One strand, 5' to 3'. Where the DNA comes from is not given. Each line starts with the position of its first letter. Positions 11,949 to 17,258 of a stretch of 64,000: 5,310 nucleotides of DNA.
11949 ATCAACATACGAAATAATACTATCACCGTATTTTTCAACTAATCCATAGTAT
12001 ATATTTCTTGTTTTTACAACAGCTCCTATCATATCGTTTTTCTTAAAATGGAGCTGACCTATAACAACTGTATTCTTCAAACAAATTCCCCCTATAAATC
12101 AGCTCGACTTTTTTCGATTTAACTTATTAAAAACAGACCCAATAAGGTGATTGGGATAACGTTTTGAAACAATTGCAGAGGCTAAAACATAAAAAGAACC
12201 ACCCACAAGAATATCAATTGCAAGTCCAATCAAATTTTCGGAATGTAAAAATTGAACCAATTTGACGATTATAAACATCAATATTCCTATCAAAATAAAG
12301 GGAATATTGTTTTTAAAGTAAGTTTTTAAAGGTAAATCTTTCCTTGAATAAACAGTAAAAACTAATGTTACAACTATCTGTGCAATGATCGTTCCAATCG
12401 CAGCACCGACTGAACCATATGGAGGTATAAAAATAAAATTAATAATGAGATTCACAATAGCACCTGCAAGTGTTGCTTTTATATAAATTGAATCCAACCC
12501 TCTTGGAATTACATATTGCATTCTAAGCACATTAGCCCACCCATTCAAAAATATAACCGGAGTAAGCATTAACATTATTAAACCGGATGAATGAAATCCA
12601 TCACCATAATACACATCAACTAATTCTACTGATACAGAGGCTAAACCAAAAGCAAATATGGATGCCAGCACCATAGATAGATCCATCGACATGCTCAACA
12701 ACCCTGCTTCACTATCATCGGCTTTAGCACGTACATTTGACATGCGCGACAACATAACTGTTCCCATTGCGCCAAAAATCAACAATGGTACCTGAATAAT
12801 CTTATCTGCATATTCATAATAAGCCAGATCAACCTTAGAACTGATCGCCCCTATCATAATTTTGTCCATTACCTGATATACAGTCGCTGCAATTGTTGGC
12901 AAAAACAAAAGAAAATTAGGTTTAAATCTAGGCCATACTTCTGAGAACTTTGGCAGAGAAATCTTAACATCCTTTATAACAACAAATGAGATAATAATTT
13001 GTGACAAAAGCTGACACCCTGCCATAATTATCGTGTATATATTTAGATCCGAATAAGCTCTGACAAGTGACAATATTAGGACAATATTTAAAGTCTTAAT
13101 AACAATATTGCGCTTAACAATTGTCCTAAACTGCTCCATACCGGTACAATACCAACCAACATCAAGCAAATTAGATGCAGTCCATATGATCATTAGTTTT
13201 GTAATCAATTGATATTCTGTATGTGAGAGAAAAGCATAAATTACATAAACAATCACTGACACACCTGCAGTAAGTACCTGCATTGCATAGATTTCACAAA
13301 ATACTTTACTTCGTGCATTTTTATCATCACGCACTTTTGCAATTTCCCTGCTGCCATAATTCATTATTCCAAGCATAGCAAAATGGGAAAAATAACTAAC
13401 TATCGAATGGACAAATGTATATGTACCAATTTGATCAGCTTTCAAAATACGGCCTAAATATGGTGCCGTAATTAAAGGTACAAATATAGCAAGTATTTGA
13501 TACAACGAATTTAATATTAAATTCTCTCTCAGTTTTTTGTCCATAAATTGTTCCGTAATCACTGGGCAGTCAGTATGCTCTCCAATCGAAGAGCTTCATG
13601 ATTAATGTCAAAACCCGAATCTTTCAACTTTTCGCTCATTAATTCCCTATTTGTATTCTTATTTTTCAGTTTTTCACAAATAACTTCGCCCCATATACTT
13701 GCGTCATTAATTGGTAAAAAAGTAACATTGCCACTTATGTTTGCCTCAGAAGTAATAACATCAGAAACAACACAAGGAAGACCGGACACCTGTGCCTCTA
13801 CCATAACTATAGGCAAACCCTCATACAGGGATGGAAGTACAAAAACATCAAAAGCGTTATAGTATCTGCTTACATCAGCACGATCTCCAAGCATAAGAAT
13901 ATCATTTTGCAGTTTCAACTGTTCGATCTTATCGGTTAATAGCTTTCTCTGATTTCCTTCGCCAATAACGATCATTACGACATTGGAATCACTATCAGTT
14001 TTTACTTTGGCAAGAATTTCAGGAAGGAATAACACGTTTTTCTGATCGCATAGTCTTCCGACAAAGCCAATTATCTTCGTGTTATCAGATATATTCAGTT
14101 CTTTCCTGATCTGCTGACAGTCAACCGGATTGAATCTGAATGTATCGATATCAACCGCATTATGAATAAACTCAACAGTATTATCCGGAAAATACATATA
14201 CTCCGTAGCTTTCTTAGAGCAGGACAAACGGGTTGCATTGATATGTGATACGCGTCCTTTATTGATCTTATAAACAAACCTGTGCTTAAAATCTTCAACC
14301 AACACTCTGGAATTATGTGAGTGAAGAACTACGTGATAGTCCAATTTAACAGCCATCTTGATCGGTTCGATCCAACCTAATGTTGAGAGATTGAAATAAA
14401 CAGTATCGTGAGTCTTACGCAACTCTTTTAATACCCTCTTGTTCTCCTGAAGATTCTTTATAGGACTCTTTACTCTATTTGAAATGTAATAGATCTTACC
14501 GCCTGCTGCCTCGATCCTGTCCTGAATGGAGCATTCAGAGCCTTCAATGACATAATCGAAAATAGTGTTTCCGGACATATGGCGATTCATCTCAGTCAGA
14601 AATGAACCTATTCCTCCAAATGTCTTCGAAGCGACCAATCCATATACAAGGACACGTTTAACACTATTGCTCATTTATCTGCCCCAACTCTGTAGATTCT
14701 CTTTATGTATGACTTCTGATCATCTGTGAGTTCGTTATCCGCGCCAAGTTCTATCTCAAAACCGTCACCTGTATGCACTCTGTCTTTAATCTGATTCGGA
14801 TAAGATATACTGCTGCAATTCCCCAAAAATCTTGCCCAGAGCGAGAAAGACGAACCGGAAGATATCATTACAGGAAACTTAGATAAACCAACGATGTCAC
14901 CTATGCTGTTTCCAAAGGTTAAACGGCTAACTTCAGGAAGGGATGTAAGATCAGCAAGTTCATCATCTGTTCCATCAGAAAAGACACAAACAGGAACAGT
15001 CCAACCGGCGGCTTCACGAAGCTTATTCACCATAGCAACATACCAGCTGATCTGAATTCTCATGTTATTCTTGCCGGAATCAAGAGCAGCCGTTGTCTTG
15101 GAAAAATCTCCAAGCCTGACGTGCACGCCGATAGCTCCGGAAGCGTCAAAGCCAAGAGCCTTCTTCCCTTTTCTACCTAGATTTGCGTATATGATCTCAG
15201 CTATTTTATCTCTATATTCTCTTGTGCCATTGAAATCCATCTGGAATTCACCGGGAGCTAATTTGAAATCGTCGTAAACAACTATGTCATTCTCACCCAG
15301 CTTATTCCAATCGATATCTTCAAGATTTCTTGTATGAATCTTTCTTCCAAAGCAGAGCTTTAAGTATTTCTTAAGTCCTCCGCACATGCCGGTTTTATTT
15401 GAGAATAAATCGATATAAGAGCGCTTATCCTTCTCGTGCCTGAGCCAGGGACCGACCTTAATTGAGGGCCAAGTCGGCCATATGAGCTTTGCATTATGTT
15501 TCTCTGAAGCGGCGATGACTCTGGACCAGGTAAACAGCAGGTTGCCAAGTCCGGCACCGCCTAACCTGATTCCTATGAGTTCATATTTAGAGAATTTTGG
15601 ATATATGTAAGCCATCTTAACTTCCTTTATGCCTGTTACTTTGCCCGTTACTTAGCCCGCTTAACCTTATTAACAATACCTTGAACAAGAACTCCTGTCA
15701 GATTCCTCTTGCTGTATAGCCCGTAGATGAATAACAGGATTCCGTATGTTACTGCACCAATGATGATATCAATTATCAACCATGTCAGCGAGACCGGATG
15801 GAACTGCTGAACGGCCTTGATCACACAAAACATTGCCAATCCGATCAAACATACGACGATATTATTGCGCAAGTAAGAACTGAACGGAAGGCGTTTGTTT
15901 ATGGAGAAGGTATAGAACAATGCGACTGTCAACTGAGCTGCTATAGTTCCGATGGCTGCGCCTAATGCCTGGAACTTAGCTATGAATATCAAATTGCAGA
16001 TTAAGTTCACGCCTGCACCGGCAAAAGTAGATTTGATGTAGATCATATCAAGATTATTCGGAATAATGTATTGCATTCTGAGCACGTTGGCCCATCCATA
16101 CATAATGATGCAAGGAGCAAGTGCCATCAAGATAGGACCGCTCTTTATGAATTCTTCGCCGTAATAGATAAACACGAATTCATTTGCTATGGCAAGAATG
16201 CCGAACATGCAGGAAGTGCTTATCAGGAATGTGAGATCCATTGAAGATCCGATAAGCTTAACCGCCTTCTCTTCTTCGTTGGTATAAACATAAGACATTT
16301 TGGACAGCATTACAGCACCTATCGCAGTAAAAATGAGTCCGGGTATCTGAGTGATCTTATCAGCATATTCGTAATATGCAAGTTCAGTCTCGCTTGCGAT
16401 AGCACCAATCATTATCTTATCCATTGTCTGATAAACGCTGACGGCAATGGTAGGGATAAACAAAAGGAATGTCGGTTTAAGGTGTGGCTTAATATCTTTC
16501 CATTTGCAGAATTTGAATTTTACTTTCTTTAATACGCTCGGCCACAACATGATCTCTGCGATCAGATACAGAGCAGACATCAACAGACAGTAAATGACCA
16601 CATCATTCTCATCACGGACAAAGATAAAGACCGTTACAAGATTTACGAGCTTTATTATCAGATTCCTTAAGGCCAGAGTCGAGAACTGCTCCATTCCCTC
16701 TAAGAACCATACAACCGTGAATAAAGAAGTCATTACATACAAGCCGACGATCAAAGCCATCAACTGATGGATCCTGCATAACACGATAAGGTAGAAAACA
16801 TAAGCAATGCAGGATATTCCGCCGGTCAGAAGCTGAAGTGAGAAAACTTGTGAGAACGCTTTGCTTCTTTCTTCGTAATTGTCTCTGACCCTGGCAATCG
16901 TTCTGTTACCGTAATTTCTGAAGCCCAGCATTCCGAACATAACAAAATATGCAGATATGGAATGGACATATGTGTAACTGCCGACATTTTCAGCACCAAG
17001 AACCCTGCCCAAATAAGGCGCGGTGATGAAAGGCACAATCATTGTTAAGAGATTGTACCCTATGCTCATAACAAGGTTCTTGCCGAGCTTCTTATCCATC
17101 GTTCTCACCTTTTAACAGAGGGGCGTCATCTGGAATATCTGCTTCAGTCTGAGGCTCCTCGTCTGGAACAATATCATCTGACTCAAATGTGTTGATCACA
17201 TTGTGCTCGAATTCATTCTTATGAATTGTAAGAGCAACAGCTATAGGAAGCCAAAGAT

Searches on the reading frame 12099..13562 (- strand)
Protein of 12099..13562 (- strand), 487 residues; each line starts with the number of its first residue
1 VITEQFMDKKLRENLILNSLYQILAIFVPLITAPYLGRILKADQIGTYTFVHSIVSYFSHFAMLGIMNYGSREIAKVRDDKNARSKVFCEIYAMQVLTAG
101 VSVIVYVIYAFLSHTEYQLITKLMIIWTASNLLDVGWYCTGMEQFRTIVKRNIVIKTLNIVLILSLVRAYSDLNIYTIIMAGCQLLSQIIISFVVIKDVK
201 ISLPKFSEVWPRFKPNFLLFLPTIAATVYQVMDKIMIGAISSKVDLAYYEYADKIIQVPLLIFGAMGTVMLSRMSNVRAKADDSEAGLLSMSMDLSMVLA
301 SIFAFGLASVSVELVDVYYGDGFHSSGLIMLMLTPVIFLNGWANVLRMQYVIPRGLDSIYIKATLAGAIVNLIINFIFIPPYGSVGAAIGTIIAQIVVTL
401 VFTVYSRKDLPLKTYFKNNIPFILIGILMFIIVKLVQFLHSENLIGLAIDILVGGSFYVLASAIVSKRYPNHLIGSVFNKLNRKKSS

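Call 66: search_protein_families(library=pfam, proteins=[window:12099-13562:-], max_evalue=0.00001)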
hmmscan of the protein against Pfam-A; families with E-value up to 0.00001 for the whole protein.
window:12099-13562:- (487 aa): 3 families
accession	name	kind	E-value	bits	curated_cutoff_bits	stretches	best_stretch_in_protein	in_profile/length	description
PF01943.22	Polysacc_synt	-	2.9e-24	86.4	28.2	1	12-271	2-267/274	Polysaccharide biosynthesis protein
PF03023.19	MurJ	-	2.1e-12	46.9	27.4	1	158-426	137-417/451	Lipid II flippase MurJ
PF13440.11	Polysacc_synt_3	-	3.5e-10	40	23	1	36-325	2-290/293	Polysaccharide biosynthesis protein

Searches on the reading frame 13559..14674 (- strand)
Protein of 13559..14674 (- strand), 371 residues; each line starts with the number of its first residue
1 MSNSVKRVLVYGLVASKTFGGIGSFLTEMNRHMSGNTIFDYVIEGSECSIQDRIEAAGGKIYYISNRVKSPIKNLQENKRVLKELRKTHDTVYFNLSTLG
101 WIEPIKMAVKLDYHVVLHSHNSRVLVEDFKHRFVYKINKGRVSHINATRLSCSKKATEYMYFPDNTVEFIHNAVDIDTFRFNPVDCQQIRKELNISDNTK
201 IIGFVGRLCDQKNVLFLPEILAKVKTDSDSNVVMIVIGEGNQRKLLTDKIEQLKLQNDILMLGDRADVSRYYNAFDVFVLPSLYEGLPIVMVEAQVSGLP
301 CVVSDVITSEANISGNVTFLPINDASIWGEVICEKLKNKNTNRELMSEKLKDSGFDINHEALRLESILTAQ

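Call 66: search_protein_families(library=pfam, proteins=[window:13559-14674:-], max_evalue=0.00001)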
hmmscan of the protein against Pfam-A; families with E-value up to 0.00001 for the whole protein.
window:13559-14674:- (371 aa): 2 families
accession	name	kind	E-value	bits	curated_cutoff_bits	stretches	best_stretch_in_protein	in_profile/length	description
PF00534.26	Glycos_transf_1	-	8.8e-28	97.4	26.4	1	187-308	3-125/172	Glycosyl transferases group 1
PF13692.12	Glyco_trans_1_4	-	4.9e-26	92.1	27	1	200-333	2-137/142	Glycosyl transferases group 1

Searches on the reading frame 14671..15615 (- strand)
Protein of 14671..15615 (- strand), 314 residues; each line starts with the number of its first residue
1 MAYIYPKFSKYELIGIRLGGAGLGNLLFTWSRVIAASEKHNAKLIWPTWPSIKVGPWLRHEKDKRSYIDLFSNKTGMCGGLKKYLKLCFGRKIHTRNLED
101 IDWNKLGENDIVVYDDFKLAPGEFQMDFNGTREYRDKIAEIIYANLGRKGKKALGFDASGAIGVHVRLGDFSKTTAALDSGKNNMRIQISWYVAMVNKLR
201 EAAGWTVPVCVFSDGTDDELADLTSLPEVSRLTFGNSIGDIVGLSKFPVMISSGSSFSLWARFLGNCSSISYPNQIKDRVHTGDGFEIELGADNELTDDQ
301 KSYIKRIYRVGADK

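Call 66: search_protein_families(library=pfam, proteins=[window:14671-15615:-], max_evalue=0.00001)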
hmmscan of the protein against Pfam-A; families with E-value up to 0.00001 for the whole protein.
window:14671-15615:- (314 aa): 1 family
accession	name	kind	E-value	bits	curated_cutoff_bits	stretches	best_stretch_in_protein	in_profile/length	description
PF01531.22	Glyco_transf_11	-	2.2e-08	34.1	23.9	1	134-271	139-272/298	Glycosyl transferase family 11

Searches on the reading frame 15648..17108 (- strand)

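Call 78: search_protein_families(library=pfam, proteins=[window:15648-17108:-], max_evalue=0.01)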
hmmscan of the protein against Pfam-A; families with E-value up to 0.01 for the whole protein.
window:15648-17108:- (486 aa): 2 families
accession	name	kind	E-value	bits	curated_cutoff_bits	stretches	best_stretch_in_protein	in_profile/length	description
PF01943.22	Polysacc_synt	-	2.7e-32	112.7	28.2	1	8-266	1-265/274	Polysaccharide biosynthesis protein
PF13440.11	Polysacc_synt_3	-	2e-10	40.9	23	1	33-322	2-290/293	Polysaccharide biosynthesis protein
